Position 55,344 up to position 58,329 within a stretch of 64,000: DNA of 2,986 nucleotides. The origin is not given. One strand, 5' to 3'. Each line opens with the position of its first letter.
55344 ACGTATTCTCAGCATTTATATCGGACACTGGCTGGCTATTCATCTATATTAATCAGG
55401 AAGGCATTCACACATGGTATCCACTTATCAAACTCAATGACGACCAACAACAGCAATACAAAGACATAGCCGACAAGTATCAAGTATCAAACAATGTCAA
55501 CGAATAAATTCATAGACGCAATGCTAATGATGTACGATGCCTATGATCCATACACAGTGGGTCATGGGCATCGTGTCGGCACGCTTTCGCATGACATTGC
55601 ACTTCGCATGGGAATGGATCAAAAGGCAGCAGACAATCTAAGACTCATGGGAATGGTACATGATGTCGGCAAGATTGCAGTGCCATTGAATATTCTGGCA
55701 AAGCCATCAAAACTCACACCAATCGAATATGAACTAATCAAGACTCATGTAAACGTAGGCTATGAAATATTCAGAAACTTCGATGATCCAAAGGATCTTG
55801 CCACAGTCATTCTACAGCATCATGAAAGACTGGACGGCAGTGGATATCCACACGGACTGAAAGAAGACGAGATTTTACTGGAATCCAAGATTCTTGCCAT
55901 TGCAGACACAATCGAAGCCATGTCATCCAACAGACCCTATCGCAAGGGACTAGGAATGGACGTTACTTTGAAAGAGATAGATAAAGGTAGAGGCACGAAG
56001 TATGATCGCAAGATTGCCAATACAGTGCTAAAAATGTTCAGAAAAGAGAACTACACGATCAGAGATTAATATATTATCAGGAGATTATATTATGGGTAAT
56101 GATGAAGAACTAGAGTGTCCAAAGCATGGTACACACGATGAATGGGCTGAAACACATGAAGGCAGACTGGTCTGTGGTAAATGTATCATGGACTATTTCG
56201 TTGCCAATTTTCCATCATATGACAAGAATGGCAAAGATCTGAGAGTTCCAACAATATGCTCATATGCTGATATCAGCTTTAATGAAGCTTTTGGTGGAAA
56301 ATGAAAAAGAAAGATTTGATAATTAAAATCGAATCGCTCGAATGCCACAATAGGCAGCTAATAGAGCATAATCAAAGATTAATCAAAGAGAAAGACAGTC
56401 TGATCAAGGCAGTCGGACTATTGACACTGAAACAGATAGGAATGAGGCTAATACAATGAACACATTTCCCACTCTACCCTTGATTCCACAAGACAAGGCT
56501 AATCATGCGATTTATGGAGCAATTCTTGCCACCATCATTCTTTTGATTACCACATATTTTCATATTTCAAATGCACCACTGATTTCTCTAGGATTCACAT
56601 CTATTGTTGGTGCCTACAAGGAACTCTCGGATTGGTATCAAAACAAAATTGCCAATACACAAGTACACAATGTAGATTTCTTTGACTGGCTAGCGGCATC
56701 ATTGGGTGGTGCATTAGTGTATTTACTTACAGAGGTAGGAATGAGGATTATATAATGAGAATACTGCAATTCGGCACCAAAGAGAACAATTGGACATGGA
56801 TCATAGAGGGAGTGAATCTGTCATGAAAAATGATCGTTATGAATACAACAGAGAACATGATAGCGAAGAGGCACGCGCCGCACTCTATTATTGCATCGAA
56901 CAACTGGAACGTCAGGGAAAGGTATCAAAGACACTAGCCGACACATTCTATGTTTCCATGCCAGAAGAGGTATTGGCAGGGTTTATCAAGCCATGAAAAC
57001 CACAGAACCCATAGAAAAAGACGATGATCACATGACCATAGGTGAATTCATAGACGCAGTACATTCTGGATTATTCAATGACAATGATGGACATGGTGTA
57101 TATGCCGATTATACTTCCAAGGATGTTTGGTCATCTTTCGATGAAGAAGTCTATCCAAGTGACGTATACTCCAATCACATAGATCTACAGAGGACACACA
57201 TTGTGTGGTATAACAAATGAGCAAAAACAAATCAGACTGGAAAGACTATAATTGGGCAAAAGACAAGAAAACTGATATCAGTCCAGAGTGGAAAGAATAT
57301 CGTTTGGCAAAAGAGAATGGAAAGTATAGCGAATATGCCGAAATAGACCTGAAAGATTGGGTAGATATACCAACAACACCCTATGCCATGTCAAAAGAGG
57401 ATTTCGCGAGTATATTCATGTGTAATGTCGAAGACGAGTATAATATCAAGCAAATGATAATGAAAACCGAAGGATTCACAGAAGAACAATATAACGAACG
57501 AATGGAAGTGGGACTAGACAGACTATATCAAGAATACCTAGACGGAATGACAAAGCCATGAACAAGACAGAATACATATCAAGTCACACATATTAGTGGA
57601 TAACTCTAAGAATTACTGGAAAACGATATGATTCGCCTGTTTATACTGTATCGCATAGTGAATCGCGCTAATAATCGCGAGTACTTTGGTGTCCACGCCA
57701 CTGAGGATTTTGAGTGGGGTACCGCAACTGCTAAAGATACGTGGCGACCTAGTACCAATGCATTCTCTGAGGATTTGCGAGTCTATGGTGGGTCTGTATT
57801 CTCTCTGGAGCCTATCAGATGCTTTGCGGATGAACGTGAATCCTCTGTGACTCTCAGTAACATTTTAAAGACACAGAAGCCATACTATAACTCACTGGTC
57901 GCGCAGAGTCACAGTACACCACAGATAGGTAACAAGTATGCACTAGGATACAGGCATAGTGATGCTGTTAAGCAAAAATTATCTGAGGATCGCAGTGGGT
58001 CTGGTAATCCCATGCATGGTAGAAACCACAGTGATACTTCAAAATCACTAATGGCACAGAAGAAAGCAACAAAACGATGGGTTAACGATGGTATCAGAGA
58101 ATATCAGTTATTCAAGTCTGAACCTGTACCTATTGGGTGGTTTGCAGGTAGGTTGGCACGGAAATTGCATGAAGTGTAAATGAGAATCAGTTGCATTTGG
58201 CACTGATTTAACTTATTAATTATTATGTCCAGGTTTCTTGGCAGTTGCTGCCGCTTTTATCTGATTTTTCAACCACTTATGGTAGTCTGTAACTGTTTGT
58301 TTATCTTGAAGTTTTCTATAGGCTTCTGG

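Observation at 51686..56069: Phage-borne porin-cytochrome-like module: TPR/beta-barrel OM lipoprotein, two secreted multiheme cytochromes and an HD-GYP phosphodiesterase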

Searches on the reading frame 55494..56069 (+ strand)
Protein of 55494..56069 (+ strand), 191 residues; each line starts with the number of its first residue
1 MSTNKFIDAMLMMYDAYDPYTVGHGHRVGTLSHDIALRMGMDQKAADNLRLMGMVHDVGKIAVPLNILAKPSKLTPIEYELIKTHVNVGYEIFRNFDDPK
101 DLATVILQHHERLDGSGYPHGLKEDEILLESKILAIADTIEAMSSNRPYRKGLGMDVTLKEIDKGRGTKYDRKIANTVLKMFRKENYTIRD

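Call 5: search_protein_families(library=pfam, proteins=[window:55494-56069:+], max_evalue=1)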
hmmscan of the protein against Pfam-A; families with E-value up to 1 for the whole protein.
window:55494-56069:+ (191 aa): 4 families
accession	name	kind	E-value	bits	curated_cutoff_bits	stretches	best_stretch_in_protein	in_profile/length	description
PF13487.12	HD_5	-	3e-35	121.9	27.2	1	13-174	6-170/170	HD domain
PF01966.28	HD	-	8.4e-19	68.4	22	1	24-143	4-116/116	HD domain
PF08668.18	HDOD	-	0.00054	19.9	22.9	1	24-111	98-195/196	HDOD domain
PF18019.7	Cas3_HD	-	0.089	13.2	23.1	1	40-111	48-130/207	Cas3, HD domain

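Call 6: search_protein_families(library=ncbifam, proteins=[window:55494-56069:+], max_evalue=1)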
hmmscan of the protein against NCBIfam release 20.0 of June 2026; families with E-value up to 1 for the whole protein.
window:55494-56069:+ (191 aa): 6 families
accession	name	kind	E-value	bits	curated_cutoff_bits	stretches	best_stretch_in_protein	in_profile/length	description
NF053512.1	nitric_RR_NosR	exception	8.6e-30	104.1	400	1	7-185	178-357/422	response regulator c-di-GMP phosphodiesterase, NosR family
TIGR00277.1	HDIG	domain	8.7e-07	28.7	27.6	1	18-111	2-83/84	HDIG domain-containing metalloprotein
TIGR03319.1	RNase_Y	equivalog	0.00021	20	454.35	1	21-113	330-404/514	ribonuclease Y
TIGR01596.1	cas3_HD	equivalog_domain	0.001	19.2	43.45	1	34-62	21-46/178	CRISPR-associated endonuclease Cas3''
NF009344.0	PRK12705.1-1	equivalog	0.0034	16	831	1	17-113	384-462/572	hypothetical protein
TIGR02621.3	cas3_GSU0051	exception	0.13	11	400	1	24-60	674-710/854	type I-G CRISPR-associated helicase/endonuclease Cas3g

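Call 11: search_protein_families(library=phrogs, proteins=[window:55494-56069:+], max_evalue=0.01)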
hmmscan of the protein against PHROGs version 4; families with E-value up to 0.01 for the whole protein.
window:55494-56069:+ (191 aa): 0 families

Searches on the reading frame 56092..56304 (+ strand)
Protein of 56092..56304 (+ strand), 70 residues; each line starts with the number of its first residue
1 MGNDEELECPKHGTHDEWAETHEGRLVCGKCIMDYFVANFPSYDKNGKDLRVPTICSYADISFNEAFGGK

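Call 5: search_protein_families(library=pfam, proteins=[window:56092-56304:+], max_evalue=1)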
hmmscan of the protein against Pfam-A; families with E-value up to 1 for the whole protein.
window:56092-56304:+ (70 aa): 1 family
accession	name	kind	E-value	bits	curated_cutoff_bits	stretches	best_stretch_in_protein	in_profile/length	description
PF01599.25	Ribosomal_S27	-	0.15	12.4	22.3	1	21-32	31-42/44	Ribosomal protein S27a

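Call 6: search_protein_families(library=ncbifam, proteins=[window:56092-56304:+], max_evalue=1)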
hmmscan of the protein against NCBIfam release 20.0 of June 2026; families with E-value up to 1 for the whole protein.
window:56092-56304:+ (70 aa): 1 family
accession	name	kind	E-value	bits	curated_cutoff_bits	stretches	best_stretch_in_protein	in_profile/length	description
NF001669.0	PRK00432.1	equivalog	0.029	14.4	54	1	8-31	28-49/58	30S ribosomal protein S27ae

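Call 11: search_protein_families(library=phrogs, proteins=[window:56092-56304:+], max_evalue=0.01)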
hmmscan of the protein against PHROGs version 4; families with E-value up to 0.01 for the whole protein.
window:56092-56304:+ (70 aa): 0 families

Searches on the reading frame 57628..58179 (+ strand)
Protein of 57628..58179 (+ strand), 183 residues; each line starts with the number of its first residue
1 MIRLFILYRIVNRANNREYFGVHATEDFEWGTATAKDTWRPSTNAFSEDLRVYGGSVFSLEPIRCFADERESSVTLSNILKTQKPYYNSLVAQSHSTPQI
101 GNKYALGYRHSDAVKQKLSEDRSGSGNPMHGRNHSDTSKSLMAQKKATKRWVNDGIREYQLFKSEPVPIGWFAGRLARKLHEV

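Call 5: search_protein_families(library=pfam, proteins=[window:57628-58179:+], max_evalue=1)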
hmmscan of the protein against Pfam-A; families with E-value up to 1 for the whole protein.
window:57628-58179:+ (183 aa): 1 family
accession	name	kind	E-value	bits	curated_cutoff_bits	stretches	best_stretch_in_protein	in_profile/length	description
PF07460.16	NUMOD3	-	9e-10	38.8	20.4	1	107-143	1-37/37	NUMOD3 motif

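Call 6: search_protein_families(library=ncbifam, proteins=[window:57628-58179:+], max_evalue=1)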
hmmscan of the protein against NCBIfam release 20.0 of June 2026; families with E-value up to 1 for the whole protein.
window:57628-58179:+ (183 aa): 1 family
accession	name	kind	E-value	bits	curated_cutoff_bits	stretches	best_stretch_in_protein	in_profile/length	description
TIGR01453.1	grpIintron_endo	subfamily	3e-09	37.2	56.05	1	8-148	5-138/215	group I intron endonuclease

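Call 11: search_protein_families(library=phrogs, proteins=[window:57628-58179:+], max_evalue=0.01)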
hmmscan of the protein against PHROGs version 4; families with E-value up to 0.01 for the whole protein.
window:57628-58179:+ (183 aa): 2 families
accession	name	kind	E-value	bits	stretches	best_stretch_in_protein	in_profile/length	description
phrog_314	-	DNA, RNA and nucleotide metabolism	4.2e-08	33.6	1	6-149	180-341/574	homing endonuclease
phrog_7168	-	DNA, RNA and nucleotide metabolism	0.0045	17.5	1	6-79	3-78/284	homing endonuclease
